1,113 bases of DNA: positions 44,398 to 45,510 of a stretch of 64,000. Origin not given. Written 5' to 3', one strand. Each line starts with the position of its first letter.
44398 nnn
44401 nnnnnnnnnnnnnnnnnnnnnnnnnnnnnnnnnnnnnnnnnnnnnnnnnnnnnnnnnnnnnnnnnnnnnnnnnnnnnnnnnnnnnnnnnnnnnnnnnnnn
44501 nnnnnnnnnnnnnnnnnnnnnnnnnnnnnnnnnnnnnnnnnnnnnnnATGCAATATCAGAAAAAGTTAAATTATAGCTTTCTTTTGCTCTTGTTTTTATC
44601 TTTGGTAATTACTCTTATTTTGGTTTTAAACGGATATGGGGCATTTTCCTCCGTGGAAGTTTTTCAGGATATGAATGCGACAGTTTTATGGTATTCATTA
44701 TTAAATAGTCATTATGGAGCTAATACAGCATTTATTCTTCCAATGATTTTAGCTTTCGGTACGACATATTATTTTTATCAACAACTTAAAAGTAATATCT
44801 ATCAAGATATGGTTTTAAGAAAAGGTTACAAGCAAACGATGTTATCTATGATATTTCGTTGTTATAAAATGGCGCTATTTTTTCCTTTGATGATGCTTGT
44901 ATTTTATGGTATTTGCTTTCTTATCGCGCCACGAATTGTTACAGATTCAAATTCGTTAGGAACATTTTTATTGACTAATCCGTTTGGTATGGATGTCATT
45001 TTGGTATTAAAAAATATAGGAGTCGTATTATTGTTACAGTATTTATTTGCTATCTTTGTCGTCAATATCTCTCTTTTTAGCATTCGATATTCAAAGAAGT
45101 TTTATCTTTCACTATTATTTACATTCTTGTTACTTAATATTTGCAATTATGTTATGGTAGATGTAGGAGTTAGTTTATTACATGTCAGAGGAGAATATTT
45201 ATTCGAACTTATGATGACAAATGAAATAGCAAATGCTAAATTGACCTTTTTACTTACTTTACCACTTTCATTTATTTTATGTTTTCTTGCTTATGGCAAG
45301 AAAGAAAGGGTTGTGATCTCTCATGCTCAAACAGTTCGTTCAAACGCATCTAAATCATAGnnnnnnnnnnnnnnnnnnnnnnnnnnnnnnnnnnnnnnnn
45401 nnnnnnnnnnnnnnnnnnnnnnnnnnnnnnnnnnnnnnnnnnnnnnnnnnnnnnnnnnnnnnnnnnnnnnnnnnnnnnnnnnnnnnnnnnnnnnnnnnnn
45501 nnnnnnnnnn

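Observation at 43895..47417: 3.5-kb LanFEG-like cassette inserted into the conserved rplU-prp-rpmA-obg block, flanked by a duplicated terminator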

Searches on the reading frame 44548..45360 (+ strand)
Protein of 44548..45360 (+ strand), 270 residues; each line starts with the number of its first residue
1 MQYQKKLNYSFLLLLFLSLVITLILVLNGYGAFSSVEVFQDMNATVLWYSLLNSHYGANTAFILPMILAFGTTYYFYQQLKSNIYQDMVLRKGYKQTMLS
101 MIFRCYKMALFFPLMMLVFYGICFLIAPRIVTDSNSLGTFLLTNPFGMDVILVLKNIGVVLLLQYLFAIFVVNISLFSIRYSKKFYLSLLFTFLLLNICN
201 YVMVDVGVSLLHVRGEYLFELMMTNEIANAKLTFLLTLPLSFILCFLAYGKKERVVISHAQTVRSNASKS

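Call 7: search_protein_families(library=pfam, proteins=[window:44548-45360:+], max_evalue=0.1)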
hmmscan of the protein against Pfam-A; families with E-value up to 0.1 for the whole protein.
window:44548-45360:+ (270 aa): 0 families

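Call 8: search_protein_families(library=ncbifam, proteins=[window:44548-45360:+], max_evalue=0.1)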
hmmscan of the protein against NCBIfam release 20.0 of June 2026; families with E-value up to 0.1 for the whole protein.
window:44548-45360:+ (270 aa): 0 families

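Call 21: find_homologous_proteins(query=window:44548-45360:+, max_evalue=0.001)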
Query window:44548-45360:+ (270 aa): 1 proteins with E <= 0.001 among 1822 candidates.
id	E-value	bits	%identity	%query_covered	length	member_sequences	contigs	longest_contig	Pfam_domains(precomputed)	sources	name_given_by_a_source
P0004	2.1e-159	547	97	100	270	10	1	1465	-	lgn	-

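Call 51: search_solved_structures(query=A2, max_evalue=10)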
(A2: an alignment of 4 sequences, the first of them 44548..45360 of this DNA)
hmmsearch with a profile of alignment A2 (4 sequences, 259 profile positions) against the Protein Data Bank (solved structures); distinct sequences matched with E-value up to 10: 1.
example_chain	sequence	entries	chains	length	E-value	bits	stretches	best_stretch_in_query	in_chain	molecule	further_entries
5jki_A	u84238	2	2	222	0.45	13.3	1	14-87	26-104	Putative lipid phosphate phosphatase YodM | Phosphatidylglycerophosphatase B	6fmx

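Call 53: search_protein_representatives(protein=window:44548-45360:+)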
Query: 270 residues. Proteins with E-value up to 0.001 (for the whole library): 32; up to 1e-10: 8; up to 1e-30: 3. The best 32 are listed.
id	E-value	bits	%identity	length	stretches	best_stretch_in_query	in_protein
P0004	6.7e-160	546.6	97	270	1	1-270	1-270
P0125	4.9e-33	131.1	37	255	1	12-256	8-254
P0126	1.2e-31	126.5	31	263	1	11-259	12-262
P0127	5.0e-15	72.1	33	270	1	8-259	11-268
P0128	7.5e-15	71.5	30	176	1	88-258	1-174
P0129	3.4e-14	69.4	28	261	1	5-256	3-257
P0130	9.6e-13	64.7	36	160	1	5-126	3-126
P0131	1.1e-11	61.2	29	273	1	13-255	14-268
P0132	5.0e-10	55.8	28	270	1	8-249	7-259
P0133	6.6e-09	52.1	27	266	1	12-205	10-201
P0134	9.8e-09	51.5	29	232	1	39-257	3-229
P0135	1.4e-08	51.0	24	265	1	12-256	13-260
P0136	5.9e-07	45.7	27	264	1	13-259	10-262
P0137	6.8e-07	45.5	29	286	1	36-258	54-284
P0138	1.2e-06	44.7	28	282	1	14-257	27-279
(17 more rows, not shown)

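Call 55: search_protein_families(library=pfam, alignment_id=A5, max_evalue=1)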
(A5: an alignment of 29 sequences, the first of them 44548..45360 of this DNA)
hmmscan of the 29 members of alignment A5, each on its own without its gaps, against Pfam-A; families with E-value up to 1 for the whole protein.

A. member 1, window:44548-45360:+ (270 aa): 0 families

B. families by the number of members that match (of 29 scanned): 13 families
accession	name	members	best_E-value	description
PF15706.10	TMEM132_C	2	0.12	TMEM132 C-terminal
PF01616.22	Orbi_NS3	1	0.0064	Orbivirus NS3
PF15872.10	SRTM1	1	0.091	Serine-rich and transmembrane domain-containing protein 1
PF07954.16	DUF1689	1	0.13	Protein of unknown function (DUF1689)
PF19297.4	QcrA_N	1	0.2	QcrA subunit N-terminal region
PF19300.4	BPD_transp_1_N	1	0.23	Binding-prot-dependent transport system membrane comp, N-term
PF15099.11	PIRT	1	0.25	Phosphoinositide-interacting protein family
PF11770.13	GAPT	1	0.25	GRB2-binding adapter (GAPT)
PF12911.12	OppC_N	1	0.27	N-terminal TM domain of oligopeptide transport permease C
PF04123.18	DUF373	1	0.35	Domain of unknown function (DUF373)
PF20498.3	DUF6728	1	0.38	Family of unknown function (DUF6728)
PF07843.16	DUF1634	1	0.39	Protein of unknown function (DUF1634)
PF20563.3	DUF6773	1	0.71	Family of unknown function (DUF6773)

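Call 56: search_solved_structures(query=A5, max_evalue=10)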
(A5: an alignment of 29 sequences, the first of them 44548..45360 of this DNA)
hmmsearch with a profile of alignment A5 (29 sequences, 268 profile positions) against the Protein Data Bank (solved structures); distinct sequences matched with E-value up to 10: 2.
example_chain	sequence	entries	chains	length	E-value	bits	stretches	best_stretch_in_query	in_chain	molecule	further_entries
6m6z_A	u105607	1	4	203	0.067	15.8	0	106-130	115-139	TMH4C4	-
2lm2_A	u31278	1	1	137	0.6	12.6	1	10-67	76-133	Neuronal acetylcholine receptor subunit beta-2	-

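Call 66: predict_structure(alignment_id=A5)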
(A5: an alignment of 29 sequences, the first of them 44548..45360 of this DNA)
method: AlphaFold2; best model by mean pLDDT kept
length: 270 residues; sequences in the alignment: 29
mean_pLDDT: 85.8   pTM: 0.84
mean pLDDT of the five models: 85.8, 84.4, 83.8, 83.3, 83.1
residues with pLDDT >= 90: 131; 70-90: 111; 50-70: 16; < 50: 12
segments of 3 or more residues with pLDDT < 50: 137-147
pLDDT, mean of each block of 10 residues (from residue 1): 60 80 79 78 86 85 92 94 91 96 96 92 87 53 51 85 96 98 95 96 89 86 88 94 97 88 87
secondary structure, 60 per line:
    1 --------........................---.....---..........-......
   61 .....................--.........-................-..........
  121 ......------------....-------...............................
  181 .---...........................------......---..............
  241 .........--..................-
elements in order: H9-32 H36-40 H44-53 H55-81 H84-92 H94-109 H111-126 H139-142 H150-181 H185-211 H218-223 H227-249 H252-269

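Call 69: fold_search(model_id=the predicted structure, library=pdb)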
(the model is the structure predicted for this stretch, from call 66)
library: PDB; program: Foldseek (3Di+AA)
matches with E <= 10: 126; with E <= 0.001: 0
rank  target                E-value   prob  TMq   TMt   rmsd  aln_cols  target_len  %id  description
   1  7znq_y                4.7e-02  1.00  0.54  0.58   6.6       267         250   10  ABC transporter complex NosDFYL in GDN (released 2022-08-03)
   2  7qba_E                5.8e-02  1.00  0.56  0.58   5.4       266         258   12  CryoEM structure of the ABC transporter NosDFY complexed with nitrous oxide reductase NosZ (released 2022-08-03)
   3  7o0y_D                6.7e-02  1.00  0.52  0.53   6.6       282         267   11  ABC transporter NosDFY, nucleotide-free in GDN (released 2022-04-13)
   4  7o0z_D                7.3e-02  1.00  0.52  0.53   6.3       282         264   12  ABC transporter NosFY, nucleotide-free in GDN (released 2022-11-02)
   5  7znq_Y                7.9e-02  1.00  0.56  0.56   5.5       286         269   10  ABC transporter complex NosDFYL in GDN (released 2022-08-03)
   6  7o0y_E                1.1e-01  1.00  0.55  0.59   6.0       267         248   12  ABC transporter NosDFY, nucleotide-free in GDN (released 2022-04-13)
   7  7o0z_E                1.1e-01  1.00  0.52  0.53   6.2       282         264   14  ABC transporter NosFY, nucleotide-free in GDN (released 2022-11-02)
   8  8k0x_A                1.5e-01  0.96  0.44  0.25  12.7       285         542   13  ABCG25 Wild Type purified with DDM in the ABA-bound state (released 2024-07-17)
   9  7o12_E                1.8e-01  1.00  0.53  0.58   5.8       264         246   12  ABC transporter NosDFY, AMPPNP-bound in GDN (released 2022-04-13)
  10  7r8b_B                1.8e-01  0.97  0.43  0.24   7.5       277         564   12  The structure of human ABCG5/ABCG8 supplemented with cholesterol (released 2021-09-08)
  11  7jr7_B                2.3e-01  0.90  0.40  0.22   8.8       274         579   11  Cryo-EM structure of ABCG5/G8 in complex with Fab 2E10 and 11F4 (released 2021-04-07)
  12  6xjh_A                2.6e-01  0.99  0.57  0.60   5.5       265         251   13  PmtCD ABC exporter without the basket domain at C2 symmetry (released 2020-10-14)
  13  8wbx_A                2.8e-01  0.97  0.45  0.28  11.8       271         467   12  Cryo-EM structure of the ABCG25 bound to ABA (released 2023-09-27)
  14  7o17_E                2.9e-01  0.98  0.51  0.52   6.3       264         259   11  ABC transporter NosDFY E154Q, ATP-bound in lipid nanodisc (released 2022-04-13)
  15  7r88_B                2.9e-01  0.98  0.50  0.27   6.5       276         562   11  The structure of human ABCG5-I529W/ABCG8-WT (released 2021-09-08)
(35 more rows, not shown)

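Call 73: search_dna_similar(query=window:44548-45360:+, collection=plasmids, mode=protein, max_evalue=0.001, max_rows=10)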
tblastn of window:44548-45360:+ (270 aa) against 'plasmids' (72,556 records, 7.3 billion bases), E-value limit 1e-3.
No match.

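Call 74: search_dna_similar(query=window:44548-45360:+, collection=phages, mode=protein, max_evalue=0.001, max_rows=10)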
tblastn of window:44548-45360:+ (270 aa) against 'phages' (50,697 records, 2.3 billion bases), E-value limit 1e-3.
No match.

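Call 81: search_protein_families(library=padloc, proteins=[window:44548-45360:+], max_evalue=0.01)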
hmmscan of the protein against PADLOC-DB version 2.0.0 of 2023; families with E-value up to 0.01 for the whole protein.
window:44548-45360:+ (270 aa): 0 families

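Call 95: find_related_loci(query=window:44548-45360:+, collection=viral_contigs, flank=5000)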
Query window:44548-45360:+ (270 aa) in viral_contigs; peptide patterns used: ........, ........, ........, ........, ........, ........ (x = any residue, [..] = any of these).
7 stretches matched a pattern, but none encodes a relative of the query by tblastn (E <= 1e-3).

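Call 98: search_protein_families(library=ncbifam, alignment_id=A5, max_evalue=1)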
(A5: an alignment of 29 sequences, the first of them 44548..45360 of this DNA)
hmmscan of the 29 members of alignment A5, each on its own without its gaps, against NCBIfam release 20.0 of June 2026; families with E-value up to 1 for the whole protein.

A. member 1, window:44548-45360:+ (270 aa): 0 families

B. families by the number of members that match (of 29 scanned): 6 families
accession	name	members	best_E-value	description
NF002597.0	PRK02251.2-3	1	0.024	putative septation inhibitor protein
TIGR02968.1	succ_dehyd_anc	1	0.025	succinate dehydrogenase, hydrophobic membrane anchor protein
NF058527.1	HistKinChvGCaul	1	0.046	two-component sensor histidine kinase ChvG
NF011582.1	PRK15006.1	1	0.073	thiosulfate reductase cytochrome B subunit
NF053724.1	Rv3103c_Nterm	1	0.14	Rv3103c family proline-rich protein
NF050121.1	bc1_QcrA_actin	1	0.39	cytochrome bc1 complex Rieske iron-sulfur subunit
